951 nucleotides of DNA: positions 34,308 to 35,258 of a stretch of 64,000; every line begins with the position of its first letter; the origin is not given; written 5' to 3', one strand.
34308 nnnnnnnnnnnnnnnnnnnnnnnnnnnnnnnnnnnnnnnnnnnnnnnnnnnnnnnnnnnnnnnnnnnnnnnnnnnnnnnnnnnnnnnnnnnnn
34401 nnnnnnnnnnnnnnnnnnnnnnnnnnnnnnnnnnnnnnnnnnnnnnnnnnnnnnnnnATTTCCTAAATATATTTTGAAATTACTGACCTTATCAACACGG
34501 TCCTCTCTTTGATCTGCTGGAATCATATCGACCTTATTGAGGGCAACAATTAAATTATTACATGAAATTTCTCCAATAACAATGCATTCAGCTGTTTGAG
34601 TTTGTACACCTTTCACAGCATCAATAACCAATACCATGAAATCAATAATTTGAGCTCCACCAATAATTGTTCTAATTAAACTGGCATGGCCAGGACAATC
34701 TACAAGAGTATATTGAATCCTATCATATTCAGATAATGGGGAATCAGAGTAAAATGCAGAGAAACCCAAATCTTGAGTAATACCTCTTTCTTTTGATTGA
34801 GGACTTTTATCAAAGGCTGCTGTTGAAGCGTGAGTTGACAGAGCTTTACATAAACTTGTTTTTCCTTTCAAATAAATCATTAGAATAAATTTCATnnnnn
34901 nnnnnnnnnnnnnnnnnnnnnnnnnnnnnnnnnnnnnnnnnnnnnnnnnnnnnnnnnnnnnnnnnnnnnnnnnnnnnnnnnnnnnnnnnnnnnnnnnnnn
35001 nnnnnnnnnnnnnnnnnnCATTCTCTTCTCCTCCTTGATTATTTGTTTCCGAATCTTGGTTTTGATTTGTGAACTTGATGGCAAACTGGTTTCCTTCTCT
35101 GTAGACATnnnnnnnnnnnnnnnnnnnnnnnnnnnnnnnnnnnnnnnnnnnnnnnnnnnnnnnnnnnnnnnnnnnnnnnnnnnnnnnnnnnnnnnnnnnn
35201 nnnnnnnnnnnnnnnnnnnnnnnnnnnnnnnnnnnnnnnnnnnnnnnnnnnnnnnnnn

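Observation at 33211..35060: eEFSec with micro-introns (37-46 nt), including a 15-nt micro-exon; initiator codon unresolved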

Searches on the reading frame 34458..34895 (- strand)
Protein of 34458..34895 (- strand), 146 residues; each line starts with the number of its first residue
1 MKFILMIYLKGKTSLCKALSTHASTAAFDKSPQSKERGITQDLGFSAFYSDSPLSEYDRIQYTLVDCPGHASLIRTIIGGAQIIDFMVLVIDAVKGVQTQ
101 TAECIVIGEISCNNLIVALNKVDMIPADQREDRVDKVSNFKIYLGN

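Call 43: find_encoding_contigs(protein=window:34458-34895:-, flank=3000, max_places=6)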
Protein window:34458-34895:- (146 aa): no gene with exactly this product is on record in the collection.

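Call 57: list_cluster_members(proteins=[window:34458-34880:-, window:34458-34871:-, window:34458-34769:-, window:33888-34193:-, window:33888-34115:-, window:33599-33976:-, window:33599-33856:-, window:33214-33735:-, window:33214-33603:-, window:33214-33567:-])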
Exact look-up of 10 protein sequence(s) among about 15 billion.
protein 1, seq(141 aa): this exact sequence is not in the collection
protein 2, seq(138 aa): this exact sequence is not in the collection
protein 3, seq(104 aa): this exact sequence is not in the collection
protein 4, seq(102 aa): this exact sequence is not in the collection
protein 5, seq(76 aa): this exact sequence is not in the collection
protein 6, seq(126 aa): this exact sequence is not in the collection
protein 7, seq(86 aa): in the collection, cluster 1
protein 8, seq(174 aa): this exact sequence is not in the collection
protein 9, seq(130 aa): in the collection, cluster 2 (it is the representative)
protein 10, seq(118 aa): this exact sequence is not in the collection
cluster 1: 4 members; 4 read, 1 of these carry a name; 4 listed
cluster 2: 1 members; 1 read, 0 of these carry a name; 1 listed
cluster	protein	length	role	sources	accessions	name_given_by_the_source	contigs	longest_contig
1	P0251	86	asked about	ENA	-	-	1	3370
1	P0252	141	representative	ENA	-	-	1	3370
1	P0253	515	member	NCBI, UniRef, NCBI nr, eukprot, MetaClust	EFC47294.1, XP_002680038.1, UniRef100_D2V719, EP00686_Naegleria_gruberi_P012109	predicted protein [Naegleria gruberi] | Predicted protein n=1 Tax=Naegleria gruberi TaxID=5762 RepID=D2V719_NAEGR | uncharacterized protein NAEGRDRAFT_31689 [Naegleria gruberi]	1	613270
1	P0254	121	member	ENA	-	-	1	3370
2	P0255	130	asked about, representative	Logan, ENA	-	-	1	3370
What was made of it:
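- Tried and rejected: A ten-way look-up then found two exon-level ORFs and the N. gruberi cluster (call 57).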

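Call 59: find_encoding_contigs(protein=P0255, flank=4000, max_places=6)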
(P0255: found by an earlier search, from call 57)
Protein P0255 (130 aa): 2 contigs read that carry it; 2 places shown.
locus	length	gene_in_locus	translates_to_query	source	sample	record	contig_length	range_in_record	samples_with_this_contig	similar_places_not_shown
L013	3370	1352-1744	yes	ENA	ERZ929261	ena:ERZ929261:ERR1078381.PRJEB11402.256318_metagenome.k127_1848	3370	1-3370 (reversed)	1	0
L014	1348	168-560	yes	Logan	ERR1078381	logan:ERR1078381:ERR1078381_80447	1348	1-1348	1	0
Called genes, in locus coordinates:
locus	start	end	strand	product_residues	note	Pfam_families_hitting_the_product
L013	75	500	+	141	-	PF00009:GTP_EFTU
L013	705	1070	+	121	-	PF03144:GTP_EFTU_D2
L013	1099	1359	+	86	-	PF21208:euk_SelB_III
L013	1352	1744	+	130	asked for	PF21131:eEFSec_4th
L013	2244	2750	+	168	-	-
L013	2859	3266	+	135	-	-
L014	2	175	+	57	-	?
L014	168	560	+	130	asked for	PF21131:eEFSec_4th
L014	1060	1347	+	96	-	?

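Call 64: find_encoding_contigs(protein=P0253, flank=3000, max_places=2)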
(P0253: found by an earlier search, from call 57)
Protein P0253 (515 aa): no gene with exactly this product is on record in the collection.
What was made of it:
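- Tried and rejected: The look-up of P0253 itself was not on record (call 64).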

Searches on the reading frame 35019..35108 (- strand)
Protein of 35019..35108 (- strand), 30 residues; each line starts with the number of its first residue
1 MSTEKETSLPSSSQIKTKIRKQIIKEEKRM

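Call 61: list_cluster_members(proteins=[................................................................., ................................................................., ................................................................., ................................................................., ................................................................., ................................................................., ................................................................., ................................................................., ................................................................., window:35019-35108:-])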
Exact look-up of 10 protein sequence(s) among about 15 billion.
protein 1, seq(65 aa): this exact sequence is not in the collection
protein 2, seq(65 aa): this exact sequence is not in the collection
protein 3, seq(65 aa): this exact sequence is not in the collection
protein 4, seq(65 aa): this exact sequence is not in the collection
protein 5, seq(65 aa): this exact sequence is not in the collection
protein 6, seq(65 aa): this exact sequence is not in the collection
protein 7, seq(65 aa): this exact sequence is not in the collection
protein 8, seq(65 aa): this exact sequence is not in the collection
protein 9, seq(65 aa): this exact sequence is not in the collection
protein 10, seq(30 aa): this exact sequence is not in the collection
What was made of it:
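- Ten guessed homopolymer-corrected N-terminal peptides were not found in the protein collection (call 61); this is uninformative rather than negative.
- Tried and rejected: Ten guessed corrected N-terminal peptides, including the 30-aa out-of-frame ORF, were absent (call 61).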
